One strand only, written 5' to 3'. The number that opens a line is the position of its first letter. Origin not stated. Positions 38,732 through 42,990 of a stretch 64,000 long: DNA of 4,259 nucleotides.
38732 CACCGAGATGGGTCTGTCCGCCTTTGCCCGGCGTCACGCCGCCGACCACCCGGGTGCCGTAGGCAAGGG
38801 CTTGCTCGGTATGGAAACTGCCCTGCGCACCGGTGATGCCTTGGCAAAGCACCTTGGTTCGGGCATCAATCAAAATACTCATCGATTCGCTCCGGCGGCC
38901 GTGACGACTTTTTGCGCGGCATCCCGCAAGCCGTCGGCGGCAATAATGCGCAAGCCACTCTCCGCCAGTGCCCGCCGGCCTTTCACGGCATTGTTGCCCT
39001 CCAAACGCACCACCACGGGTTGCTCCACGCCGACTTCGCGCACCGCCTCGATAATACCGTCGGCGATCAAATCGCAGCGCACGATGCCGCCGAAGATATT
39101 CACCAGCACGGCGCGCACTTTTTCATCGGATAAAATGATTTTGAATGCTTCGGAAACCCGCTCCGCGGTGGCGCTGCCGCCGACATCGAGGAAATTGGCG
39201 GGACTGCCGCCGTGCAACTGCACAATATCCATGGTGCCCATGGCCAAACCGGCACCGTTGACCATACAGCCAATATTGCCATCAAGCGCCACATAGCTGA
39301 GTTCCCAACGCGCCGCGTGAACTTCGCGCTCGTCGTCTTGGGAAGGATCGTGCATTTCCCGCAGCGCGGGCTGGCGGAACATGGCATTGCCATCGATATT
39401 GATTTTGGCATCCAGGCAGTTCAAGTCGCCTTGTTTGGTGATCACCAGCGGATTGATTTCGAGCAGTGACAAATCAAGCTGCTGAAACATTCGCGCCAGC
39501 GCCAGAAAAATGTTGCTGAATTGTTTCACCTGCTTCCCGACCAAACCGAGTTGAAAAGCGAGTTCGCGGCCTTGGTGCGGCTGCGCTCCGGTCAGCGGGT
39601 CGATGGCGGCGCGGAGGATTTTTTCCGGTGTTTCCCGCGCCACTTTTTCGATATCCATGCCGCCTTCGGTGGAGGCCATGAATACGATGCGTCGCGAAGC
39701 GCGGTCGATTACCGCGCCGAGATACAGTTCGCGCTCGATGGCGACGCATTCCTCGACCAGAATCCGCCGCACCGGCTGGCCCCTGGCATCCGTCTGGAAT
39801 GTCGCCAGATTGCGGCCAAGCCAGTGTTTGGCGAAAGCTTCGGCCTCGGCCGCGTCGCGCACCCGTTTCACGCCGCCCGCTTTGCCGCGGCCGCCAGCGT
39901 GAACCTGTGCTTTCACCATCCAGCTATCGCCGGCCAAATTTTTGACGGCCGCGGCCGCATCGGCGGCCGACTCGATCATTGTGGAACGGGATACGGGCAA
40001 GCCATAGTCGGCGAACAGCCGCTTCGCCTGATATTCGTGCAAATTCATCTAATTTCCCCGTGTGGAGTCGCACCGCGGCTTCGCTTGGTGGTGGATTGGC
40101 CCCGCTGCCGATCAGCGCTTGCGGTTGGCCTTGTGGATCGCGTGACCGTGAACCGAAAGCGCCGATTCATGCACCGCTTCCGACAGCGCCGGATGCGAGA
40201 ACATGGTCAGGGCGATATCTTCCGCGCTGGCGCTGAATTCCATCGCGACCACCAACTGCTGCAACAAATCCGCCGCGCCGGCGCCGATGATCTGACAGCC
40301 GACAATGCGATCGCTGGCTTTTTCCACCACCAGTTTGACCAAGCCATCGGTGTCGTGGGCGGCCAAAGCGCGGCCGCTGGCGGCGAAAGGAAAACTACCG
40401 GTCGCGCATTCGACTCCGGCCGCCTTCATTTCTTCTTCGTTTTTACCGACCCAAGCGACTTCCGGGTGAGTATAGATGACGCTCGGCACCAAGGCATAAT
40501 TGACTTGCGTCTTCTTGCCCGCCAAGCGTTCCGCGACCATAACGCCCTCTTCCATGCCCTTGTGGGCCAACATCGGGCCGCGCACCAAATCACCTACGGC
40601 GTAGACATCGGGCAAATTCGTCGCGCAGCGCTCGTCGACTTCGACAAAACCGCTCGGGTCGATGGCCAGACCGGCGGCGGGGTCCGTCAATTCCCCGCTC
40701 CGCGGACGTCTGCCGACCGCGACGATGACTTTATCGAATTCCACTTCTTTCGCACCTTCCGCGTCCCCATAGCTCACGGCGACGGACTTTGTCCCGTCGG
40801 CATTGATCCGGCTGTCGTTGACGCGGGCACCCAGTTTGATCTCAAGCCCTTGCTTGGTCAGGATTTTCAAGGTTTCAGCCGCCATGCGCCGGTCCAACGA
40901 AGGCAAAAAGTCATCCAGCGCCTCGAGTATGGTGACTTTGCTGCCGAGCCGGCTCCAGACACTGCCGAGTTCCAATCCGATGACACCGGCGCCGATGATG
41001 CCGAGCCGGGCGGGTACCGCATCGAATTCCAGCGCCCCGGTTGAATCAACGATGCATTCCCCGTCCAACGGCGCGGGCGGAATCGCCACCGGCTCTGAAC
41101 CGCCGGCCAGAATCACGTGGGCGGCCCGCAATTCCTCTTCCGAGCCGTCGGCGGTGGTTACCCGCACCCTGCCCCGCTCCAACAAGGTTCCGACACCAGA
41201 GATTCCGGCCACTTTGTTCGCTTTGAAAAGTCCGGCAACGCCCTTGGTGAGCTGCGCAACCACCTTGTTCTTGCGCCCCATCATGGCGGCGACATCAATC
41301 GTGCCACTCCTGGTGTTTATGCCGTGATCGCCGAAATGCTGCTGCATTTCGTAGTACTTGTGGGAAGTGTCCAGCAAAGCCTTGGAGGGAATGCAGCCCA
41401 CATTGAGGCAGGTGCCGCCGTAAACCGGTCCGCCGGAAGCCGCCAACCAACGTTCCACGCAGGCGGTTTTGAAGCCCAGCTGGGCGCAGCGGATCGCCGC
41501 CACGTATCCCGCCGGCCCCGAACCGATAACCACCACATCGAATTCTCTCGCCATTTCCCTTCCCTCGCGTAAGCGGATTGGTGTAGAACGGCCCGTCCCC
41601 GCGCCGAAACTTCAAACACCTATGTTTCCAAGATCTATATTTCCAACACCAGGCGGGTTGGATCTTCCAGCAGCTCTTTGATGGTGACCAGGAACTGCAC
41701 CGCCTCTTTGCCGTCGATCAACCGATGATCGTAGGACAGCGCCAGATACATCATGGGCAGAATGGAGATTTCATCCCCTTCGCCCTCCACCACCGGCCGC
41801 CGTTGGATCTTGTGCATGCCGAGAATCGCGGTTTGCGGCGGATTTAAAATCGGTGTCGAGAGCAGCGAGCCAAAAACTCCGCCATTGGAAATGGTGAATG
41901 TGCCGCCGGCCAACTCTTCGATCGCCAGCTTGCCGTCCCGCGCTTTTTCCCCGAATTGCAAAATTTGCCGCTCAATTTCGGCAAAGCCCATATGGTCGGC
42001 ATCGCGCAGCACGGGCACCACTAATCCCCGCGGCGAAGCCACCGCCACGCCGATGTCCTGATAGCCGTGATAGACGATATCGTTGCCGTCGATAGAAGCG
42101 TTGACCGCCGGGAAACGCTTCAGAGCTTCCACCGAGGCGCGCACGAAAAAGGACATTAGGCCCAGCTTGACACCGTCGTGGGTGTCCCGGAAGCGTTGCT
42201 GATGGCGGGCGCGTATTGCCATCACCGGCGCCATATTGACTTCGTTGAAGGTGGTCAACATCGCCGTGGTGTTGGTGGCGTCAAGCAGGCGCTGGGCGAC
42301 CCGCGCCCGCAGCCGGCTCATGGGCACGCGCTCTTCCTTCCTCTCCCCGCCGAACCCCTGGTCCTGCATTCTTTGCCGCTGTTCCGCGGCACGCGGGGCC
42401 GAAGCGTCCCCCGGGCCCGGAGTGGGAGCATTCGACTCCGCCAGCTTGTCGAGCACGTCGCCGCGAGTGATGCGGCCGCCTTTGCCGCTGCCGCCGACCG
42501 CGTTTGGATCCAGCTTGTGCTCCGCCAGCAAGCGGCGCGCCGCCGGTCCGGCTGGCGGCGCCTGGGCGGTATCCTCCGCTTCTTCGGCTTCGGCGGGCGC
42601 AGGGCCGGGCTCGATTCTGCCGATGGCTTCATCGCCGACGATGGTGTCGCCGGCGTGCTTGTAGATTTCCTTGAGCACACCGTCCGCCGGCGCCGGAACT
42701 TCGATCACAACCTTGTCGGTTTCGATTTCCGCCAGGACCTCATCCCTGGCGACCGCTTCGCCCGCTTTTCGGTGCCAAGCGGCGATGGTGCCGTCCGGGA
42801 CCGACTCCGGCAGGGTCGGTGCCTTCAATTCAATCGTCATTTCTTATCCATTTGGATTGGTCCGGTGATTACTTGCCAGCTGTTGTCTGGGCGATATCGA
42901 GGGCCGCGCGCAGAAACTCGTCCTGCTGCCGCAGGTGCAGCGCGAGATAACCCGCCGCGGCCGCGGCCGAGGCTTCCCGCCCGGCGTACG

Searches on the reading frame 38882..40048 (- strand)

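Call 64: search_protein_families(library=pfam, proteins=[window:38882-40048:-], max_evalue=0.00001)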
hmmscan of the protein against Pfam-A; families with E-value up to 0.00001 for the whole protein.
window:38882-40048:- (389 aa): 4 families
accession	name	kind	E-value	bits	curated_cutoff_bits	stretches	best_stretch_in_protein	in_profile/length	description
PF08442.15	ATP-grasp_2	-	5.8e-77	258.3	29.5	1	2-203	1-202/202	ATP-grasp domain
PF00549.24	Ligase_CoA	-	2.1e-31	109.2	24.5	1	262-382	1-128/128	CoA-ligase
PF24948.1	Citrate_synth_N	-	3.9e-16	59.5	83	1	28-225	39-227/232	ATP-citrate synthase ATP-grasp domain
PF13549.11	ATP-grasp_5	-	1e-08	35.3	27.6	1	3-218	10-221/221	ATP-grasp domain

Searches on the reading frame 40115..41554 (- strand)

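Call 64: search_protein_families(library=pfam, proteins=[window:40115-41554:-], max_evalue=0.00001)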
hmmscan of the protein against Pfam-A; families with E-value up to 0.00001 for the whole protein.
window:40115-41554:- (480 aa): 9 families
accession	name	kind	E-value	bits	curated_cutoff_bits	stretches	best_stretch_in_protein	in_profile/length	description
PF07992.20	Pyr_redox_2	-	4.4e-66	223.7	26.1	1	5-337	1-291/291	Pyridine nucleotide-disulphide oxidoreductase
PF02852.28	Pyr_redox_dim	-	3.5e-37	127.4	25.3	1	356-464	1-109/110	Pyridine nucleotide-disulphide oxidoreductase, dimerisation domain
PF00070.33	Pyr_redox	-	2.5e-21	76.4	22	1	183-260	1-79/82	Pyridine nucleotide-disulphide oxidoreductase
PF01494.25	FAD_binding_3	-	5.3e-08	32.9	22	0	5-40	2-37/349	FAD binding domain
PF01262.27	AlaDh_PNT_C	-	1.1e-07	31.9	23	0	180-240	27-87/214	Alanine dehydrogenase/PNT, C-terminal domain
PF01134.28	GIDA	-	1.1e-07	31.8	22.1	1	6-86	1-72/391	Glucose inhibited division protein A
PF00890.30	FAD_binding_2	-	1.1e-07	31.8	20.4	1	6-44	1-39/414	FAD binding domain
PF13738.12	Pyr_redox_3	-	3.6e-07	30.2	30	0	138-321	119-305/305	Pyridine nucleotide-disulphide oxidoreductase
PF01946.23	Thi4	-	1.2e-06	28.4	26.2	1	4-55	17-69/235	Thi4 family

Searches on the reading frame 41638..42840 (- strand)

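Call 64: search_protein_families(library=pfam, proteins=[window:41638-42840:-], max_evalue=0.00001)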
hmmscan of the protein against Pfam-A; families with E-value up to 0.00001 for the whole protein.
window:41638-42840:- (401 aa): 3 families
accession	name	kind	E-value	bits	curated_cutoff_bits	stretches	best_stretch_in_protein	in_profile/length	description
PF00198.28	2-oxoacid_dh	-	4.4e-82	275.4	23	1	167-398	2-231/232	2-oxoacid dehydrogenases acyltransferase (catalytic domain)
PF00364.28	Biotin_lipoyl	-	6.7e-17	61.5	22.1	1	4-76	2-73/73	Biotin-requiring enzyme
PF02817.22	E3_binding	-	1.8e-12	47.7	23.7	1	96-130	2-36/36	e3 binding domain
